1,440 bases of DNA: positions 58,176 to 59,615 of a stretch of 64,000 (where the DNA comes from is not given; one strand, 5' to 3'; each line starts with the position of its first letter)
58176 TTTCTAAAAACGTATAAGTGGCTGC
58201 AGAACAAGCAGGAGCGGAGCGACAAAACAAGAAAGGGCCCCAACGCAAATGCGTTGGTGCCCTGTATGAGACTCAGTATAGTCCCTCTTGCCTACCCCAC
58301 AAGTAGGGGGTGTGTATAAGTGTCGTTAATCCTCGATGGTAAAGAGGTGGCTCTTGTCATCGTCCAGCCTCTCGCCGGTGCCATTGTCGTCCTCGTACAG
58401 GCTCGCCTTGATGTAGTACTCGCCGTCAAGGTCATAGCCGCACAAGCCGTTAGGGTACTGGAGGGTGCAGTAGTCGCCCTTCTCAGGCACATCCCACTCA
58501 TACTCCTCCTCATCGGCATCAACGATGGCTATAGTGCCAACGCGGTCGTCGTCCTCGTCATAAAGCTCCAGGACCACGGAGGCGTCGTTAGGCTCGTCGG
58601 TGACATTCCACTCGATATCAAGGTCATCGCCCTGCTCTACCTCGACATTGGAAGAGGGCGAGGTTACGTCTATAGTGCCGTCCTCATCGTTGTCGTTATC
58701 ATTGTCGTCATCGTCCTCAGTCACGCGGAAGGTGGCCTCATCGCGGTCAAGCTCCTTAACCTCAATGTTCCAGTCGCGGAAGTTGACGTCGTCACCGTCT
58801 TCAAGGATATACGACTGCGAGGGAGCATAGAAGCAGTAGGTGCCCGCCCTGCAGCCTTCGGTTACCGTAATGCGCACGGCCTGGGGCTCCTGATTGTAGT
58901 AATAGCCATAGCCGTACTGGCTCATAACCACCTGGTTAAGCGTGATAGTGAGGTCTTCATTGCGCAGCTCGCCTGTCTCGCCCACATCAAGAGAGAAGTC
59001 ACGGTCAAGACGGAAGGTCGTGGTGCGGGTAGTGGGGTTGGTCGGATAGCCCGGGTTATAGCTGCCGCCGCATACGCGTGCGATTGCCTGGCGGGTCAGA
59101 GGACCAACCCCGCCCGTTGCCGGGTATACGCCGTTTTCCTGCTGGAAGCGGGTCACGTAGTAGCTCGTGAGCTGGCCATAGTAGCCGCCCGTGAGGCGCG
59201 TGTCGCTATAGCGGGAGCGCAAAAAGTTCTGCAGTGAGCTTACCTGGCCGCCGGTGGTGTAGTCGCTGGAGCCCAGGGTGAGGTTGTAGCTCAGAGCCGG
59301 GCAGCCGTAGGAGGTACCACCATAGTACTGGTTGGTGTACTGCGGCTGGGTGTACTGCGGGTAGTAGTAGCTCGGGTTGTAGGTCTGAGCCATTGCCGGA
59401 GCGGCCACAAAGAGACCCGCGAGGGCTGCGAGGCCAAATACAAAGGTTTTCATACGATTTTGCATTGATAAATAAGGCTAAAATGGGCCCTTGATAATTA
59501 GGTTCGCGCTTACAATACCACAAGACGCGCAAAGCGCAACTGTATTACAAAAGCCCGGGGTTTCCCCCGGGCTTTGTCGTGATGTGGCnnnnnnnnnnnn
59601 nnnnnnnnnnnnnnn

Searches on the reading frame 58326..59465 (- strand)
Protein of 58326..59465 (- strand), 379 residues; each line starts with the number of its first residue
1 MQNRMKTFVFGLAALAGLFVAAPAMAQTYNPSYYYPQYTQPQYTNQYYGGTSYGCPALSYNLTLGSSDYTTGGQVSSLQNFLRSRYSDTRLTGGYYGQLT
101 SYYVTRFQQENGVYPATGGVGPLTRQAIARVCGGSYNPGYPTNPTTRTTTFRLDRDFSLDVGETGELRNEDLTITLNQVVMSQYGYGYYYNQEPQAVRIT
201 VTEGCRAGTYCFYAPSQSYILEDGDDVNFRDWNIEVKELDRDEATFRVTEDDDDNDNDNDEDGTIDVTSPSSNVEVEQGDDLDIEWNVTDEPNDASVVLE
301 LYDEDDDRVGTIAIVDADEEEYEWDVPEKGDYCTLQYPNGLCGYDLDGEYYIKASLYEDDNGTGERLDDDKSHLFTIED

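Call 3: search_protein_families(library=pfam, proteins=[window:58326-59465:-], max_evalue=0.01)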
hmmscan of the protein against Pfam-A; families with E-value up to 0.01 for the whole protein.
window:58326-59465:- (379 aa): 3 families
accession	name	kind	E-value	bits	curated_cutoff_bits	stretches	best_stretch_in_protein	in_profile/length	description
PF01471.23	PG_binding_1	-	1.7e-06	28.6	23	1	72-128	2-57/57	Putative peptidoglycan binding domain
PF10342.15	Kre9_KNH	-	0.0011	20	24.6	1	269-328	1-63/94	Kre9/KNH-like N-terminal Ig-like domain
PF17957.7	Big_7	-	0.0045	18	24.1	0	264-325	2-57/70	Bacterial Ig domain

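Call 51: search_protein_families(library=phrogs, proteins=[window:58326-59465:-], max_evalue=0.01)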
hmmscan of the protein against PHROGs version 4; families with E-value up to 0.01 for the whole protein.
window:58326-59465:- (379 aa): 2 families
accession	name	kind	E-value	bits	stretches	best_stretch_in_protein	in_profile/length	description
phrog_1493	-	lysis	3e-06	27.7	1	56-134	241-311/394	endolysin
phrog_2649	-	lysis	0.00081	20.3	1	70-131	179-238/261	endolysin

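Call 52: search_protein_families(library=padloc, proteins=[window:58326-59465:-], max_evalue=0.01)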
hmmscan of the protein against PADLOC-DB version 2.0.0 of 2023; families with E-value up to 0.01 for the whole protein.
window:58326-59465:- (379 aa): 0 families

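Call 66: find_homologous_proteins(query=window:58326-59465:-)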
Query window:58326-59465:- (379 aa): 99 proteins with E <= 0.001 among 7448 candidates.
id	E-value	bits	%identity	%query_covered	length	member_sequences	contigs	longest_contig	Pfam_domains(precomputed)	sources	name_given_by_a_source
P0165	1.4e-235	800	94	99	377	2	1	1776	PF01471.24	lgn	-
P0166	4.1e-224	762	88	99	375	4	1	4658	PF01471.24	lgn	-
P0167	8.4e-223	758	88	99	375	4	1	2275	PF01471.24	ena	-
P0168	1.7e-212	724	83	99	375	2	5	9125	PF01471.24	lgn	-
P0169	1.9e-203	694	80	100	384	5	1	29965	PF01471.24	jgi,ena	-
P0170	7.8e-191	652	74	100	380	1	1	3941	PF01471.24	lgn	-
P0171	9.0e-188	642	75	100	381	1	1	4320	PF01471.24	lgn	-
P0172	6.6e-175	600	71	100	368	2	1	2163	-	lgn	-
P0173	4.0e-173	594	70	100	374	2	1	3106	PF01471.24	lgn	-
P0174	2.8e-169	581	69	100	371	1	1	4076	PF01471.24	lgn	-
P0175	2.3e-166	572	68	100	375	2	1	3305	PF01471.24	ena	-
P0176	6.3e-165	567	71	99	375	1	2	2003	-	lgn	-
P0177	6.4e-161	554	66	100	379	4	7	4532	PF01471.24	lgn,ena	-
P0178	4.3e-160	551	66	100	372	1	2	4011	-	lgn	-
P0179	6.2e-159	547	67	100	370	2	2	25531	PF01471.24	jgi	jgi:hypothetical protein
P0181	1.1e-155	537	65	100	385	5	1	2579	PF10342.16,PF01471.24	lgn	-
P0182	2.3e-155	536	64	100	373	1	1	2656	PF01471.24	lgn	-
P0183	4.9e-154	531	66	100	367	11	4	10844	PF01471.24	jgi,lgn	jgi:peptidoglycan hydrolase-like protein with peptidoglycan-binding domain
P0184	2.7e-153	529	66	99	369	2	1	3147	PF10342.16,PF01471.24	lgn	-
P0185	4.2e-153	528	65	99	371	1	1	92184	PF10342.16,PF01471.24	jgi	jgi:hypothetical protein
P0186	5.6e-153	528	64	100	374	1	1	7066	PF01471.24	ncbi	-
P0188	2.2e-132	460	57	100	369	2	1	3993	PF01471.24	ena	-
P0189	9.0e-132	458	59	100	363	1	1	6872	PF01471.24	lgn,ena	-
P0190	2.8e-130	453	59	100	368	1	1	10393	PF01471.24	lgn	-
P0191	9.8e-129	448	57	100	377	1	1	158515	PF10342.16,PF01471.24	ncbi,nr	ncbi:MAG: hypothetical protein JWL87_665 [Candidatus Adlerbacteria bacterium]|nr:hypothetical protei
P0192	1.2e-124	435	57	100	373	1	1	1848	PF01471.24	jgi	jgi:peptidoglycan hydrolase-like protein with peptidoglycan-binding domain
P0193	6.4e-124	432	57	99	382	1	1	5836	PF01471.24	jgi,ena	-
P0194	8.7e-122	425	55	99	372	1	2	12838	PF01471.24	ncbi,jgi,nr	ncbi:MAG TPA: peptidoglycan-binding protein [Candidatus Paceibacterota bacterium]|jgi:peptidoglycan 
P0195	3.1e-121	423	54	100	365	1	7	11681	PF01471.24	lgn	-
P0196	6.1e-121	422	63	80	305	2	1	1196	PF01471.24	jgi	jgi:hypothetical protein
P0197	1.1e-119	418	55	100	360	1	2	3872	PF01471.24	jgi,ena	-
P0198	5.8e-115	403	53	99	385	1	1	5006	PF01471.24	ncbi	-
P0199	8.9e-115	402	53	100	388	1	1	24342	PF01471.24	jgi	jgi:hypothetical protein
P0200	1.9e-108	381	53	96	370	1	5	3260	PF01471.24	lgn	-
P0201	3.7e-108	380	49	99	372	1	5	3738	PF01471.24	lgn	-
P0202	2.0e-107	378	53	98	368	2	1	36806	PF01471.24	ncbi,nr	ncbi:peptidoglycan-binding protein [Candidatus Nomurabacteria bacterium]|nr:peptidoglycan-binding pr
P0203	2.2e-104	368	50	99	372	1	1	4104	PF01471.24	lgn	-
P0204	6.5e-102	360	51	96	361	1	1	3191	PF01471.24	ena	-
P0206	2.0e-88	315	46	98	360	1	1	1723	PF01471.24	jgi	jgi:hypothetical protein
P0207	5.8e-79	284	43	85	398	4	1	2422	PF10342.16,PF01471.24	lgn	-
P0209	4.5e-73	265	42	86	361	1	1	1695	PF01471.24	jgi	-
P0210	5.4e-71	258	42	99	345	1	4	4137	PF01471.24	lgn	-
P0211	2.5e-64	236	40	93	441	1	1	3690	PF00801.27,PF01471.24,PF18911.7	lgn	-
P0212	2.6e-61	226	40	95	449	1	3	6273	PF00801.27,PF01471.24,PF18911.7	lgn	-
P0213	6.1e-60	222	38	96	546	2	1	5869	PF00801.27,PF01471.24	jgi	jgi:peptidoglycan hydrolase-like protein with peptidoglycan-binding domain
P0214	3.1e-55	206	39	98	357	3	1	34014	PF01471.24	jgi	-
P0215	6.5e-55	205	34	61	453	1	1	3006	PF01471.24,PF18911.7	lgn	-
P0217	3.6e-53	199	34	56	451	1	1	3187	PF01471.24,PF18911.7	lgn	-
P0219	1.4e-51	194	37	85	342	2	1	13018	PF01471.24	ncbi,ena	-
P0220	2.3e-50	190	38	80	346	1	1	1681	PF01471.24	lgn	-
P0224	1.2e-46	178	33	68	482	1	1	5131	PF01471.24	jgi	-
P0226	3.2e-45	173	33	77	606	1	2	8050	PF00801.27,PF01471.24,PF18911.7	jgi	jgi:hypothetical protein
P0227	9.7e-44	168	35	98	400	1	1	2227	PF01471.24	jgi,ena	-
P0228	2.0e-43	167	65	21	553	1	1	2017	PF00801.27,PF01471.24,PF18911.7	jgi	jgi:peptidoglycan hydrolase-like protein with peptidoglycan-binding domain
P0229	2.8e-42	163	33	53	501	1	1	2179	PF01471.24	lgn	-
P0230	5.1e-41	159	36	52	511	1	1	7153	PF01833.31,PF01471.24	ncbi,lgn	-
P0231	3.1e-40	157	54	29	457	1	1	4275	PF00801.27,PF01471.24,PF18911.7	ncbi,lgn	-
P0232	7.5e-40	155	45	68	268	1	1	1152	PF01471.24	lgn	-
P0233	1.0e-39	155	34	97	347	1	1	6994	PF01471.24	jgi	jgi:peptidoglycan hydrolase-like protein with peptidoglycan-binding domain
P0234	2.1e-39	154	31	99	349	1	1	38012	PF00801.27,PF01471.24,PF18911.7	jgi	jgi:peptidoglycan hydrolase-like protein with peptidoglycan-binding domain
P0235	4.6e-39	153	33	98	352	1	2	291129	PF01471.24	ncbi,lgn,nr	ncbi:MAG TPA: peptidoglycan-binding protein [Candidatus Paceibacterota bacterium]|nr:peptidoglycan-b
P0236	1.4e-38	151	40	51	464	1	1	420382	PF00801.27,PF01471.24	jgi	jgi:peptidoglycan hydrolase-like protein with peptidoglycan-binding domain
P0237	1.6e-38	151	35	58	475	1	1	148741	PF01471.24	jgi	jgi:peptidoglycan hydrolase-like protein with peptidoglycan-binding domain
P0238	2.3e-38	150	37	31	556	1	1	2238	PF00801.27,PF01471.24,PF18911.7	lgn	-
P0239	2.3e-38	150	41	48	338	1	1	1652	PF01471.24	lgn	-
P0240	5.7e-38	149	34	94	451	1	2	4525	PF01471.24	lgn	-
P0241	1.3e-37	148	47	40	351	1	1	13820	PF01471.24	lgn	-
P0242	1.0e-36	145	60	21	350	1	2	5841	PF00801.27,PF01471.24,PF18911.7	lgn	-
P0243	1.7e-36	144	34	85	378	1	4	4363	PF01471.24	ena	-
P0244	4.3e-36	143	34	85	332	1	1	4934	PF00801.27,PF01471.24,PF18911.7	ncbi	-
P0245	4.3e-36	143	33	100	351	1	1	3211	PF00801.27,PF01471.24,PF18911.7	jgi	jgi:peptidoglycan hydrolase-like protein with peptidoglycan-binding domain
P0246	5.2e-36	143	32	86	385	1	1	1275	PF01833.31,PF13860.13,PF01471.24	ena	-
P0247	9.2e-36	142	48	30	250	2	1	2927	PF01471.24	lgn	-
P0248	1.3e-35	141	37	51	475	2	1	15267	PF01833.31,PF01471.24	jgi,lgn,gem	-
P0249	3.9e-34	137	38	32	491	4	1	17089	PF01471.24,PF18911.7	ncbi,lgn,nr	ncbi:MAG: hypothetical protein QG621_15 [Patescibacteria group bacterium]|nr:hypothetical protein [P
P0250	5.9e-34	136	38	30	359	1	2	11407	PF10648.16,PF01471.24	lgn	-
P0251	3.2e-33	134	54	35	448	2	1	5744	PF00801.27,PF01471.24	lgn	-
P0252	1.4e-32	131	49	39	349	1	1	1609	PF01471.24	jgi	jgi:peptidoglycan hydrolase-like protein with peptidoglycan-binding domain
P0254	3.6e-31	127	39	30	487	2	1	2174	PF01471.24,PF18911.7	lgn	-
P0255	3.1e-30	124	37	32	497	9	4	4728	PF01471.24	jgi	jgi:hypothetical protein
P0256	3.7e-30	123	42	36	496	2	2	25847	PF00801.27,PF01471.24,PF18911.7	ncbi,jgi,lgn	jgi:hypothetical protein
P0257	1.1e-20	92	47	35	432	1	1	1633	PF00801.27,PF01833.31,PF01471.24,PF18911.7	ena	-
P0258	8.2e-14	70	56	21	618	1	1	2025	PF01471.24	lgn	-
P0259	5.5e-8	50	47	20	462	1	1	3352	PF00801.27,PF01833.31,PF01471.24,PF18911.7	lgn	-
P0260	2.4e-7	48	38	34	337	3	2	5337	PF01471.24,PF18911.7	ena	-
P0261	6.8e-6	44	50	21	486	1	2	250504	PF01833.31,PF01471.24,PF18911.7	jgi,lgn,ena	jgi:hypothetical protein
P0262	2.3e-5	42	45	22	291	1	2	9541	PF03724.23,PF01471.24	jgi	jgi:peptidoglycan hydrolase-like protein with peptidoglycan-binding domain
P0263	1.9e-4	39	29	40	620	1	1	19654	PF01471.24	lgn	-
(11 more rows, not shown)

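Call 67: find_encoding_contigs(protein=P0185, flank=7000, max_places=2)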
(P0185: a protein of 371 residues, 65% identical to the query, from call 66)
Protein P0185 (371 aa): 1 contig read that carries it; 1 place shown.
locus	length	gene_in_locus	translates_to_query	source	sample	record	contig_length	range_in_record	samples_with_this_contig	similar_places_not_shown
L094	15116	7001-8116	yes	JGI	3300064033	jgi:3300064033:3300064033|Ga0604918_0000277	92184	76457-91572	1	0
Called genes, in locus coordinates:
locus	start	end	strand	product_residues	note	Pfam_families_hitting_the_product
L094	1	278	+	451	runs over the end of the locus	PF13567:DUF4131, PF03772:Competence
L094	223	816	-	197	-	PF02777:Sod_Fe_C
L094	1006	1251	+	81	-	-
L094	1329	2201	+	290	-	PF00753:Lactamase_B, PF12706:Lactamase_B_2 (weak)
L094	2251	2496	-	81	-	PF00830:Ribosomal_L28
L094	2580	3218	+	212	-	PF02163:Peptidase_M50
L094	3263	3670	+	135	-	PF00164:Ribosom_S12_S23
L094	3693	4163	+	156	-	PF00177:Ribosomal_S7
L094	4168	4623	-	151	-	PF12647:RNHCP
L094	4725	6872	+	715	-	PF00009:GTP_EFTU, PF03144:GTP_EFTU_D2, PF22042:EF-G_D2, PF14492:EFG_III, PF16658:RF3_C (weak), PF03764:EFG_IV, PF00679:EFG_C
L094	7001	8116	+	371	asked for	PF01471:PG_binding_1 (weak), PF10342:Kre9_KNH (weak)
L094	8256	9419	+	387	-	PF00801:PKD, PF18911:PKD_4 (weak)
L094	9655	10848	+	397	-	PF00009:GTP_EFTU, PF03144:GTP_EFTU_D2, PF03143:GTP_EFTU_D3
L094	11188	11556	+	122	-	PF00338:Ribosomal_S10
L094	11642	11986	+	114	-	-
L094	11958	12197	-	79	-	-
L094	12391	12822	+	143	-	PF08570:DUF1761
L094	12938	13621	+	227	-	PF00297:Ribosomal_L3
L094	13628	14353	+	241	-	PF00573:Ribosomal_L4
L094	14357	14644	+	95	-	PF00276:Ribosomal_L23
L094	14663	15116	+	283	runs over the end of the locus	PF00181:Ribosomal_L2_N, PF03947:Ribosomal_L2_C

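Call 68: find_encoding_contigs(protein=P0191, flank=7000, max_places=2)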
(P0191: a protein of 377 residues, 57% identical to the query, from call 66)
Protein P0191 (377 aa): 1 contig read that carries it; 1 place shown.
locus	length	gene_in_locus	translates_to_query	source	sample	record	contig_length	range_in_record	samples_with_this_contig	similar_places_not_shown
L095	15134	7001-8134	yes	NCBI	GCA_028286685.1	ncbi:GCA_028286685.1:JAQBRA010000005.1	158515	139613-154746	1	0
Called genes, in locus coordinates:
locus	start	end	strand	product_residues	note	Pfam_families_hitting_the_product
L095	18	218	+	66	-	-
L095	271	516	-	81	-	PF00830:Ribosomal_L28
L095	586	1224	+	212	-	PF02163:Peptidase_M50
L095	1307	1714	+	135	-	PF00164:Ribosom_S12_S23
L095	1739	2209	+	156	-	PF00177:Ribosomal_S7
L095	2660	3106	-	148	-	PF12647:RNHCP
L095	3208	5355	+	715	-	PF00009:GTP_EFTU, PF03144:GTP_EFTU_D2, PF22042:EF-G_D2, PF14492:EFG_III, PF16658:RF3_C (weak), PF03764:EFG_IV, PF00679:EFG_C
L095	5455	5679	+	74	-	-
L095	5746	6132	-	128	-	-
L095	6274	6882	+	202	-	-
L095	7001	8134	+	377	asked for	PF01471:PG_binding_1 (weak), PF10342:Kre9_KNH (weak)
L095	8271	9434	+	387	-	PF00009:GTP_EFTU, PF03144:GTP_EFTU_D2, PF03143:GTP_EFTU_D3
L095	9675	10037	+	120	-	PF00338:Ribosomal_S10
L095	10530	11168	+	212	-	PF00297:Ribosomal_L3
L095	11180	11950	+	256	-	-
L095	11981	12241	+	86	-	PF00276:Ribosomal_L23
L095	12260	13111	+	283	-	PF00181:Ribosomal_L2_N, PF03947:Ribosomal_L2_C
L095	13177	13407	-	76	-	-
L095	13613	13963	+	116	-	PF00203:Ribosomal_S19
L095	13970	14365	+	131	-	PF00237:Ribosomal_L22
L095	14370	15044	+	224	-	PF07650:KH_2, PF00189:Ribosomal_S3_C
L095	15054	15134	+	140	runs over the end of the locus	PF00252:Ribosomal_L16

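Call 69: find_encoding_contigs(protein=P0202, flank=7000, max_places=2)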
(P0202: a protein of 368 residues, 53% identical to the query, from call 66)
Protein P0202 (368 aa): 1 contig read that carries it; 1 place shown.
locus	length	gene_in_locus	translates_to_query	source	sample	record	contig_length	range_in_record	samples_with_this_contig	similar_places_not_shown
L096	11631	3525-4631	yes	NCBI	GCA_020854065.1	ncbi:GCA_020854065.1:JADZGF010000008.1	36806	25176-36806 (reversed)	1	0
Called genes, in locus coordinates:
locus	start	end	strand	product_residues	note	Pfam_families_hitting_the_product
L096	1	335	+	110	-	PF00164:Ribosom_S12_S23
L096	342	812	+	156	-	PF00177:Ribosomal_S7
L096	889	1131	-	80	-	-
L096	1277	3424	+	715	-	PF00009:GTP_EFTU, PF03144:GTP_EFTU_D2, PF22042:EF-G_D2, PF14492:EFG_III, PF16658:RF3_C (weak), PF03764:EFG_IV, PF00679:EFG_C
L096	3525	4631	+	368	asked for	PF01471:PG_binding_1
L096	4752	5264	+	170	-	-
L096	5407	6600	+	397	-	PF00009:GTP_EFTU, PF03144:GTP_EFTU_D2, PF03143:GTP_EFTU_D3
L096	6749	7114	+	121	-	PF00338:Ribosomal_S10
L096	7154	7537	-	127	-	-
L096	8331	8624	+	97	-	-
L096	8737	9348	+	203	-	PF00297:Ribosomal_L3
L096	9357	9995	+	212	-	PF00573:Ribosomal_L4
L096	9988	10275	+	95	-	PF00276:Ribosomal_L23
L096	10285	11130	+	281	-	PF00181:Ribosomal_L2_N, PF03947:Ribosomal_L2_C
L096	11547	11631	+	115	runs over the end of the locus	PF00203:Ribosomal_S19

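Call 79: search_protein_families(library=ncbifam, proteins=[window:58326-59465:-, L096:4752-5264:+, L094:8256-9419:+, L095:6274-6882:+], max_evalue=0.1)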
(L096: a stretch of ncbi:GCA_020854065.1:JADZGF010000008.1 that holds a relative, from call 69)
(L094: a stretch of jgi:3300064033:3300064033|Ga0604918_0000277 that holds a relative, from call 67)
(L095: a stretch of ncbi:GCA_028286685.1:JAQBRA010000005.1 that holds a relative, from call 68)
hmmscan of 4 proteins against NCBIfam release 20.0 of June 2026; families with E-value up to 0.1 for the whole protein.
window:58326-59465:- (379 aa): 1 family
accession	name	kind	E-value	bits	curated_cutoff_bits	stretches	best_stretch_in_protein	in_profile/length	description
TIGR02869.1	spore_SleB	equivalog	0.033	14.1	236.5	1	71-139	12-69/201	spore cortex-lytic enzyme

L096:4752-5264:+ (170 aa): 0 families

L094:8256-9419:+ (387 aa): 1 family
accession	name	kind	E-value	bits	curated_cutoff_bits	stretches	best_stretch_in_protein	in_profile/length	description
NF058578.1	CPR_pilus_PamR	equivalog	0.026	13.4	300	0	121-161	192-238/297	pilus system RbmA-like protein PamR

L095:6274-6882:+ (202 aa): 1 family
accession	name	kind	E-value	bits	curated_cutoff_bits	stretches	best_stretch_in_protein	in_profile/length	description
NF052416.1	ISCR_clade_Ia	exception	0.08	11.5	925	0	110-161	65-109/509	ISCR element clade Ia family transposase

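Call 85: predict_structure(alignment_id=A9)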
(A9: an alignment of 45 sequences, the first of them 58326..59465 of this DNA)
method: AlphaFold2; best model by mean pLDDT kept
length: 379 residues; sequences in the alignment: 45
mean_pLDDT: 77.8   pTM: 0.38
mean pLDDT of the five models: 77.8, 76.7, 75.5, 74.6, 71.9
residues with pLDDT >= 90: 148; 70-90: 134; 50-70: 32; < 50: 65
segments of 3 or more residues with pLDDT < 50: 17-51, 135-145, 184-190, 253-260
pLDDT, mean of each block of 10 residues (from residue 1): 51 50 37 32 34 73 89 93 92 92 91 83 87 54 57 91 85 89 53 84 71 78 91 93 91 49 83 91 92 87 94 92 91 74 90 92 87 93
secondary structure, 60 per line:
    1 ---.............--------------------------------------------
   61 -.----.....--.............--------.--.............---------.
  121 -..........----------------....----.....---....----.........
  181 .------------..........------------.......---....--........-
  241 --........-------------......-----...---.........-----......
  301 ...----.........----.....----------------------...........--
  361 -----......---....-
elements in order: H4-16 H68-71 H74-86 H98-110 H122-131 E148-151 E156-160 E164-167 E172-181 E194-203 E216-222 E226-229 E232-239 E243-250 E264-269 E275-277 E281-289 E295-303 E308-316 E321-325 E348-358 E366-371 E375-378

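Call 87: fold_search(model_id=the predicted structure, library=pdb)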
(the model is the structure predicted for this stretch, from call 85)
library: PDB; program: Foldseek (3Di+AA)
matches with E <= 10: 1862; with E <= 0.001: 17
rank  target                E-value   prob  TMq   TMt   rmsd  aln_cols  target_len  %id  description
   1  3pdd                  1.4e-05  1.00  0.21  0.39  15.0       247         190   12  Structures of Clostridium thermocellum CbhA fibronectin(III)-like modules (released 2011-11-23)
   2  8wae_A                4.8e-05  1.00  0.21  0.62   3.9       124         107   14  Crystal structure of a novel porphyran-binding carbohydrate binding module (released 2024-09-11)
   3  6pcu_E                1.4e-04  0.95  0.18  0.27  16.8       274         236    9  VP8* of a G2P[4] human rotavirus in complex with scFv antibody 9 (released 2019-09-04)
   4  8wae_B                1.5e-04  1.00  0.20  0.60   6.2       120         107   15  Crystal structure of a novel porphyran-binding carbohydrate binding module (released 2024-09-11)
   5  6pcu_B                1.6e-04  0.93  0.18  0.26  17.2       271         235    9  VP8* of a G2P[4] human rotavirus in complex with scFv antibody 9 (released 2019-09-04)
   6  3oj2_C                2.3e-04  0.77  0.14  0.22  19.7       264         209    9  Crystal structure of FGF1 complexed with the ectodomain of FGFR2b harboring the A172F Pfeiffer syndrome mutation (released 2011-08-31)
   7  3ojv_C                2.5e-04  0.92  0.16  0.25  18.7       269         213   10  Crystal Structure of FGF1 complexed with the ectodomain of FGFR1c exhibiting an ordered ligand specificity-determining (released 2011-12-28)
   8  7ysu_C                3.8e-04  0.82  0.15  0.24  18.0       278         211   10  Cryo-EM Structure of FGF23-FGFR3c-aKlotho-HS Quaternary Complex (released 2023-04-19)
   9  9kvu                  4.2e-04  1.00  0.19  0.59   4.9       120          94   16  Structure of B1 domain in the bifunctional enzyme CelAly (released 2026-03-18)
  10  3shs                  5.0e-04  0.94  0.18  0.22  16.1       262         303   13  Three N-terminal domains of the bacteriophage RB49 Highly Immunogenic Outer Capsid protein (Hoc) (released 2011-06-29)
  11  2fbo                  5.3e-04  0.89  0.19  0.27  16.7       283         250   11  Crystal Structure of the Two Tandem V-type Regions of VCBP3 (v-region-containing chitin binding protein) to 1.85 A (released 2006-10-17)
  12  1cvs_C                6.8e-04  0.69  0.15  0.23  18.9       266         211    9  CRYSTAL STRUCTURE OF A DIMERIC FGF2-FGFR1 COMPLEX (released 2000-01-28)
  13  9zqa_J                8.1e-04  0.72  0.16  0.24  17.1       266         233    8  Nucleosome with an SSB at SHL -2.8 in complex with the WGR domain of human PARP2, Class 2 (released 2026-03-25)
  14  3pdg                  8.5e-04  1.00  0.18  0.58   4.8       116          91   16  Structures of Clostridium thermocellum CbhA fibronectin(III)-like modules (released 2011-11-23)
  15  8te6                  9.1e-04  0.98  0.16  0.40   8.3       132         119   14  Crystal structure of a multiple lysine-to-arginine substitution mutant of the human CRIg C3b-binding domain (released 2023-07-12)
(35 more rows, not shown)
